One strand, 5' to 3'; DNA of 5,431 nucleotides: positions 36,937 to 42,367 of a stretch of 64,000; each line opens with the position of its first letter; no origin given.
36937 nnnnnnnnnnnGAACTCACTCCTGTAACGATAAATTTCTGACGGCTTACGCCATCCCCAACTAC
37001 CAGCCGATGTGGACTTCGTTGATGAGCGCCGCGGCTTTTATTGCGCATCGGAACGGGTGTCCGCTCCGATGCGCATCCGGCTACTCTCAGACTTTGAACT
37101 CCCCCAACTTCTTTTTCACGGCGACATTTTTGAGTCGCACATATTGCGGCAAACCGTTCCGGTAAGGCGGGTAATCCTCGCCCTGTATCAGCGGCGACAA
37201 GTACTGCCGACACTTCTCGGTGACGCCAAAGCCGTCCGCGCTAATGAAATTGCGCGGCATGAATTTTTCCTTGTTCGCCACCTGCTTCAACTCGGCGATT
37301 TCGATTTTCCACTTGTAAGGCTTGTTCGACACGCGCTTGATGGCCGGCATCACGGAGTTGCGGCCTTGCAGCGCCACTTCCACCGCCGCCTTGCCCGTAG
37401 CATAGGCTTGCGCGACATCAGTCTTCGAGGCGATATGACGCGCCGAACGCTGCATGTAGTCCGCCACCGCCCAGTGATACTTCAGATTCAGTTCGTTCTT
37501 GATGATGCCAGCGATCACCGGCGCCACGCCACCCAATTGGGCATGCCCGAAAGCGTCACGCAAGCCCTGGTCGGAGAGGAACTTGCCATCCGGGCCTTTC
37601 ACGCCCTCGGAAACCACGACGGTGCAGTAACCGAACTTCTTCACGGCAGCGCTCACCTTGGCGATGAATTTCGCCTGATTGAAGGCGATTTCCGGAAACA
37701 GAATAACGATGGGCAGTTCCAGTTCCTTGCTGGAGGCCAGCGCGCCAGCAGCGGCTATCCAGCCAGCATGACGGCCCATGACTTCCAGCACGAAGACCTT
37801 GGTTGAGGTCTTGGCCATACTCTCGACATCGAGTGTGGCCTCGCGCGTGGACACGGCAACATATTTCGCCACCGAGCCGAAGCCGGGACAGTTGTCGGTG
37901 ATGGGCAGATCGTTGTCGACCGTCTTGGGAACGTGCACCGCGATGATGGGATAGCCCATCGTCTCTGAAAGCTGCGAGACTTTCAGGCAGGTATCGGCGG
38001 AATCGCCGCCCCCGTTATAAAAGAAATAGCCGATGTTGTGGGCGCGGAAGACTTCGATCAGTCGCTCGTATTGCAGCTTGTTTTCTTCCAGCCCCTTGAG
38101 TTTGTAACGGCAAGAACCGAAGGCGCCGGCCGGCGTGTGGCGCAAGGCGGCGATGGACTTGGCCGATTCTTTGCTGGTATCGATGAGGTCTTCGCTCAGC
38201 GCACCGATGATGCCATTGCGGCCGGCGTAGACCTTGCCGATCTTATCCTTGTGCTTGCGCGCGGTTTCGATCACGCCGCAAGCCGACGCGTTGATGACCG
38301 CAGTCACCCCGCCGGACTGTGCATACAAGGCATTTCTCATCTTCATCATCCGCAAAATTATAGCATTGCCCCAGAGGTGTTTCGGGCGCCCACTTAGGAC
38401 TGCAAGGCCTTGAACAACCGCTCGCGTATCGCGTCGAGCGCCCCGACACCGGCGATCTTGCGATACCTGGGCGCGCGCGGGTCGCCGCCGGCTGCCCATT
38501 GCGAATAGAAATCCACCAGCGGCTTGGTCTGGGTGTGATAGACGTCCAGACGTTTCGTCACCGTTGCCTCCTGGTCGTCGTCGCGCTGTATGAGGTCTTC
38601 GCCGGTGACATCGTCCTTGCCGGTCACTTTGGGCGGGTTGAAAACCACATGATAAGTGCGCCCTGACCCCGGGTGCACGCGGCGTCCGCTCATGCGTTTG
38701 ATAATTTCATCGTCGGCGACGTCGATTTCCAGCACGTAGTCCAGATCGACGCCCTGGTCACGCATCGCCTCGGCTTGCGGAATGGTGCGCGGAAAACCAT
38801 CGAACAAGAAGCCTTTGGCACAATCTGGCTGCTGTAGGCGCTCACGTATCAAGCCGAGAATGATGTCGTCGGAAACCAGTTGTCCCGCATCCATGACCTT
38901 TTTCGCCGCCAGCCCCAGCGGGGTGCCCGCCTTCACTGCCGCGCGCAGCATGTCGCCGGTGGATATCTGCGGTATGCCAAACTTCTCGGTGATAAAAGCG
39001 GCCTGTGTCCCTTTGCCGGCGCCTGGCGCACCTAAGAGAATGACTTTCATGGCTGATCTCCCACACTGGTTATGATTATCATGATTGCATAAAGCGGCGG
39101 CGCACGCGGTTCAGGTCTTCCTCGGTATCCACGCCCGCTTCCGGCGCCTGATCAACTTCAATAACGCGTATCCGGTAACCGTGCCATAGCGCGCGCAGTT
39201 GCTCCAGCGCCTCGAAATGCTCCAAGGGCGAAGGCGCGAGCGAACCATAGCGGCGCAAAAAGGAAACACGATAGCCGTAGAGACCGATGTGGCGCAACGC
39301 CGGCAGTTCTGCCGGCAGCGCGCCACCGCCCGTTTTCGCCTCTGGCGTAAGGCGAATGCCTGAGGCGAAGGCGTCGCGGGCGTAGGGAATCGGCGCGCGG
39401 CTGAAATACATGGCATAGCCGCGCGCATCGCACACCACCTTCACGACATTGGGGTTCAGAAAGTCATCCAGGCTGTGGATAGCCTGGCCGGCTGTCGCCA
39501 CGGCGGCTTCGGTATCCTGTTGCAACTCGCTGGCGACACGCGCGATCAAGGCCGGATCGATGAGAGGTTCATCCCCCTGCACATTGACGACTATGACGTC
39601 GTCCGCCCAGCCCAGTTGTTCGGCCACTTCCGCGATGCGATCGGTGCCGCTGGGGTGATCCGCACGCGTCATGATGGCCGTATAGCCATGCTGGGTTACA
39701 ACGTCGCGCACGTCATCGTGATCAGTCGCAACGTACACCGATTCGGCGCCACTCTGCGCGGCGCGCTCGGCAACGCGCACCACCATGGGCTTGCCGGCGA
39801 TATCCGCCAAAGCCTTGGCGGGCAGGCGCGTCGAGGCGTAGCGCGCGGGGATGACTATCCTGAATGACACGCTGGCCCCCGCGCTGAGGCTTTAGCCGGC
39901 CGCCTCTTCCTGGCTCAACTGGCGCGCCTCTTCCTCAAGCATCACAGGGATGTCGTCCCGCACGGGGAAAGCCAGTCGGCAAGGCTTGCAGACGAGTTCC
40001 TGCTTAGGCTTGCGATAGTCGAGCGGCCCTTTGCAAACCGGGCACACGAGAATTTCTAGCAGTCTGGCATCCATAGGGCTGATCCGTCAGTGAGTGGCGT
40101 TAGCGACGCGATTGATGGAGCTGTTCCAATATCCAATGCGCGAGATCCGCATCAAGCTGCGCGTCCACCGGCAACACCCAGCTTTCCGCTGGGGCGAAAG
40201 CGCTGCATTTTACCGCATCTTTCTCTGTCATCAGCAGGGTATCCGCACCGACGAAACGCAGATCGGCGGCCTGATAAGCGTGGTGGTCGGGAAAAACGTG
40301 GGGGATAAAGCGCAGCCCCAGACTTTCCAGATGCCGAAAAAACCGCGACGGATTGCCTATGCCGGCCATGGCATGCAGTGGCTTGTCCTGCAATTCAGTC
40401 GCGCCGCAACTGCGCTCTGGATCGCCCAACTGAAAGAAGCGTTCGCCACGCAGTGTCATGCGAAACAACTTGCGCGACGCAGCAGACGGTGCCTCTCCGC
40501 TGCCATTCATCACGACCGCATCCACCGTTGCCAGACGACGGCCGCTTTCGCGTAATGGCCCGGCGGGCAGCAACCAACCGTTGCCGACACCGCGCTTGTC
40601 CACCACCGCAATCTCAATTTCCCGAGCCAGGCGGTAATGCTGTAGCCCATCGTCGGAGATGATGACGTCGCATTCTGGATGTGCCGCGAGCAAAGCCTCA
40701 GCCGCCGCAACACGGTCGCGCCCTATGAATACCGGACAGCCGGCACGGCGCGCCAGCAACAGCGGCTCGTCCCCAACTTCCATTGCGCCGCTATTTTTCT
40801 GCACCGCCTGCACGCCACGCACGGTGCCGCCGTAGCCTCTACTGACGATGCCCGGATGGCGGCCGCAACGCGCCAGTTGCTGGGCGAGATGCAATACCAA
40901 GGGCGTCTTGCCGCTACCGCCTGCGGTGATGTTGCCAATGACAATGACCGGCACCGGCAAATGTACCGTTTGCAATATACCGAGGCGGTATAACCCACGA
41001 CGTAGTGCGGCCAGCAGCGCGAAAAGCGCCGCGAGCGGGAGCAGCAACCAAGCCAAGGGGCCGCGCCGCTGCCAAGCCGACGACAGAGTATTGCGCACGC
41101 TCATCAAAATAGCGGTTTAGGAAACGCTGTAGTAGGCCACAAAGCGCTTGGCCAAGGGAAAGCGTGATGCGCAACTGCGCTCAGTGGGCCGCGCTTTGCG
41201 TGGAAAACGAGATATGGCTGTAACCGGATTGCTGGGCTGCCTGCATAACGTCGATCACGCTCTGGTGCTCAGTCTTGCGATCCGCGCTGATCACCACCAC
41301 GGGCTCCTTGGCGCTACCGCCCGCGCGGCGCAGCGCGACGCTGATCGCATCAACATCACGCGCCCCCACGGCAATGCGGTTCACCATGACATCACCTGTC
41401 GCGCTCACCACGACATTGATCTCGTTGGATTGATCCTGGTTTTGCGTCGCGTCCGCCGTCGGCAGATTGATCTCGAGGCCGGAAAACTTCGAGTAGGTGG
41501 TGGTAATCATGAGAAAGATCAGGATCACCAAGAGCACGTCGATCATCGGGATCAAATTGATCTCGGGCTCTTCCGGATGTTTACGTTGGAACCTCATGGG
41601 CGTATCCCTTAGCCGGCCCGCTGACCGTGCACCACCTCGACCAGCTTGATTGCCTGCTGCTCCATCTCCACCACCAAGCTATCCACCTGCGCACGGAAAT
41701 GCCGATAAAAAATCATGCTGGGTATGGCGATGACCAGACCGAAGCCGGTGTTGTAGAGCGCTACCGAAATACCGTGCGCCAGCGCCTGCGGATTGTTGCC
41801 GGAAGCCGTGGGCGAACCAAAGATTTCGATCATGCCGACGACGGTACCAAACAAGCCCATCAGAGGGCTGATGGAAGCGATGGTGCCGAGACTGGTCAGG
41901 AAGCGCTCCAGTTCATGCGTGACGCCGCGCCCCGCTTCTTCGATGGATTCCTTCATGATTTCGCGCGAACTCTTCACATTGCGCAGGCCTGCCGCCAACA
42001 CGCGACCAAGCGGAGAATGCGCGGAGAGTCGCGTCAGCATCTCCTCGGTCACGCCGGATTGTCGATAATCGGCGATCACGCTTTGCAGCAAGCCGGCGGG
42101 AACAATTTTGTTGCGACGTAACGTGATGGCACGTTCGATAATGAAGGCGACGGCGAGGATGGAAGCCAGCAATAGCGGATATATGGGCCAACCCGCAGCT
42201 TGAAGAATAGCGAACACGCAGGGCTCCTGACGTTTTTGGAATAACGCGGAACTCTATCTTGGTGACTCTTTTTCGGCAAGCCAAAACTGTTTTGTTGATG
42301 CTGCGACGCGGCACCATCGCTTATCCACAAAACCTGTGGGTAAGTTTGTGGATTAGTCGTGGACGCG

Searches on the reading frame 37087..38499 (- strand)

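Call 6: search_protein_families(library=pfam, proteins=[window:37087-38499:-])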
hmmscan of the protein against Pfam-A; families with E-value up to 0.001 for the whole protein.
window:37087-38499:- (470 aa): 1 family
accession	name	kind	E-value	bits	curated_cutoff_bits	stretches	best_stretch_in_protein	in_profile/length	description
PF00365.25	PFK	-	5.8e-45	154.2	30.9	1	59-375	4-276/277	Phosphofructokinase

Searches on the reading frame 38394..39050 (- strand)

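Call 6: search_protein_families(library=pfam, proteins=[window:38394-39050:-])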
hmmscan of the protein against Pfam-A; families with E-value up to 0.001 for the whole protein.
window:38394-39050:- (218 aa): 4 families
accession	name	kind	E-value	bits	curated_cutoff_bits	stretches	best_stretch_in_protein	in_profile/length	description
PF00406.28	ADK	-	2.8e-57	193.5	26.8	1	5-185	1-149/151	Adenylate kinase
PF13207.12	AAA_17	-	3.2e-24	86.2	27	1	6-124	1-123/136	AAA domain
PF05191.20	ADK_lid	-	1.8e-18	66.5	26.6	1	123-158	1-36/36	Adenylate kinase, active site lid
PF17213.9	Hydin_ADK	-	4.4e-05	24.1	27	0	60-85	170-195/196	Hydin Adenylate kinase-like domain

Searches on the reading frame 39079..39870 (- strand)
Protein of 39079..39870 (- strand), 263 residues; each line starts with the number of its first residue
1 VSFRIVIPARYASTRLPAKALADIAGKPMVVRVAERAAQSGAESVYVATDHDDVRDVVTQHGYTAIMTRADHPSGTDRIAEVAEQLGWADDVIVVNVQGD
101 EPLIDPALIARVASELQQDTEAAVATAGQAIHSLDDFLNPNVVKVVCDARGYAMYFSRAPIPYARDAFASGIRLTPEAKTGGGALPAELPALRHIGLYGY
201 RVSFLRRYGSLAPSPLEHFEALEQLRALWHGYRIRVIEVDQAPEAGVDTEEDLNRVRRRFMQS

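Call 6: search_protein_families(library=pfam, proteins=[window:39079-39870:-])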
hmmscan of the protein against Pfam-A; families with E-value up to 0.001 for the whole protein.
window:39079-39870:- (263 aa): 2 families
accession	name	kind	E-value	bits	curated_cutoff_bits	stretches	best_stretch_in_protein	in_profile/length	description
PF02348.25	CTP_transf_3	-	7.7e-59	199.5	22.6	1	5-234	2-217/217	Cytidylyltransferase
PF12804.13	NTP_transf_3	-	4e-14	53.6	27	1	18-133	15-130/160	MobA-like NTP transferase domain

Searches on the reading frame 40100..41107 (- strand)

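Call 6: search_protein_families(library=pfam, proteins=[window:40100-41107:-])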
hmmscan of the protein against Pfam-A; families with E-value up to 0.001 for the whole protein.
window:40100-41107:- (335 aa): 1 family
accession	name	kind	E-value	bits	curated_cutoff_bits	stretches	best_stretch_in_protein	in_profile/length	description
PF02606.20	LpxK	-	4.1e-113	378.2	27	1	18-330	1-327/328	Tetraacyldisaccharide-1-P 4'-kinase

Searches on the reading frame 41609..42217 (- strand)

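Call 47: search_protein_families(library=pfam, proteins=[window:41609-42217:-])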
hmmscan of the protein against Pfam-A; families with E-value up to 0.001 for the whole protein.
window:41609-42217:- (202 aa): 1 family
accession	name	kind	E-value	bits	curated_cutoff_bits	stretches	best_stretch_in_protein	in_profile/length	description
PF01618.21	MotA_ExbB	-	8.5e-32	110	22.9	1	66-186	2-126/127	MotA/TolQ/ExbB proton channel family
